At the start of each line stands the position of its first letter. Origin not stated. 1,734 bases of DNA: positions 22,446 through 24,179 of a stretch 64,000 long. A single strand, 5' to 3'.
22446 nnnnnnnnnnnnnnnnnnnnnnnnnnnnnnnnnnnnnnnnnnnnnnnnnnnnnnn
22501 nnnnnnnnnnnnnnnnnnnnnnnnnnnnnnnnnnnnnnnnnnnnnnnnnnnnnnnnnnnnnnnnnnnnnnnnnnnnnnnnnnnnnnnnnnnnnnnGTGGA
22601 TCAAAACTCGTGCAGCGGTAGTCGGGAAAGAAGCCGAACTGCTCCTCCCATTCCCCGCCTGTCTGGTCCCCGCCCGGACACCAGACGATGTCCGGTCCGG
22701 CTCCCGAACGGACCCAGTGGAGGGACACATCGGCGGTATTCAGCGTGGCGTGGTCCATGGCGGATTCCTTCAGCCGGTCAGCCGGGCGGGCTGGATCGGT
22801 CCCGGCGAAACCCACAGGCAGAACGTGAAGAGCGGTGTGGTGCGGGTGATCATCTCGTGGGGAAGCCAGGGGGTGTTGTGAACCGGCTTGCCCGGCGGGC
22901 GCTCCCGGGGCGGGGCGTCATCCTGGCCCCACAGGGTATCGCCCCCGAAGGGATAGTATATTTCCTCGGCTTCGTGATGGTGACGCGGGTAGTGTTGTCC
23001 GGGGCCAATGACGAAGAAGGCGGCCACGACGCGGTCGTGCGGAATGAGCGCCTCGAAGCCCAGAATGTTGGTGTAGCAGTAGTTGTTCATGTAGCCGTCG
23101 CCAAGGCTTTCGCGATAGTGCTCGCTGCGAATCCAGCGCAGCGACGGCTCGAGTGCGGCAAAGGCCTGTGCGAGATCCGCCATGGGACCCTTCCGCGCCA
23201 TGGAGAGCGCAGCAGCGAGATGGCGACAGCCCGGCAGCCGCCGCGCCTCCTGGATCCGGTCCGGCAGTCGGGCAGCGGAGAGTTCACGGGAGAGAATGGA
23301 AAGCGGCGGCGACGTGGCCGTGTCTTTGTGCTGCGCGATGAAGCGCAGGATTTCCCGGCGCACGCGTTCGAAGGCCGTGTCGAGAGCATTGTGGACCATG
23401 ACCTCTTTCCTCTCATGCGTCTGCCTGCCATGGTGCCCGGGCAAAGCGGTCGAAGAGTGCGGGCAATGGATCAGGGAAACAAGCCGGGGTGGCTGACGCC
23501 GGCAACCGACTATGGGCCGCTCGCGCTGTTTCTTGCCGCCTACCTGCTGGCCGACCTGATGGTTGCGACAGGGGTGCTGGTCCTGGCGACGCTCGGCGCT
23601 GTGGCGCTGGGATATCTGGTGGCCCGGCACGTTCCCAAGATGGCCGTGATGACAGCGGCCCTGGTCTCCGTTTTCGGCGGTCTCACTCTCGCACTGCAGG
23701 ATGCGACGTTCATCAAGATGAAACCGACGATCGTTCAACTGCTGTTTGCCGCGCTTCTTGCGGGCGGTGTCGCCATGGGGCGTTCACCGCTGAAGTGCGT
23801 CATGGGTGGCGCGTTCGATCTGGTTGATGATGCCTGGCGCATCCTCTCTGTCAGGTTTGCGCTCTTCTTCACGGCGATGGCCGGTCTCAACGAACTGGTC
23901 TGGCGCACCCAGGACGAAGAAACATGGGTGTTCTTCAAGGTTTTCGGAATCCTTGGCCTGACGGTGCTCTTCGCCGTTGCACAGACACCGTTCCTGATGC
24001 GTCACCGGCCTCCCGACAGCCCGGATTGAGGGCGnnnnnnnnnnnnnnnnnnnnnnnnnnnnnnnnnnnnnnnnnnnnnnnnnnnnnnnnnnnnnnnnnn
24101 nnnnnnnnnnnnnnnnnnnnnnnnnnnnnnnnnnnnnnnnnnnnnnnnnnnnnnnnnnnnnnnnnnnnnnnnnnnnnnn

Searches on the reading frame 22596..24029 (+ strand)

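Call 8: search_protein_families(library=pfam, proteins=[window:22596-24029:+])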
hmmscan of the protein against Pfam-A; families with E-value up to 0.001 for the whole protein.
window:22596-24029:+ (477 aa): 1 family
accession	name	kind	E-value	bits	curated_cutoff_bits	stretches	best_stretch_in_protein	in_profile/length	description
PF04279.20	IspA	-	3.4e-55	187.4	28.7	1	303-472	4-174/176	Intracellular septation protein A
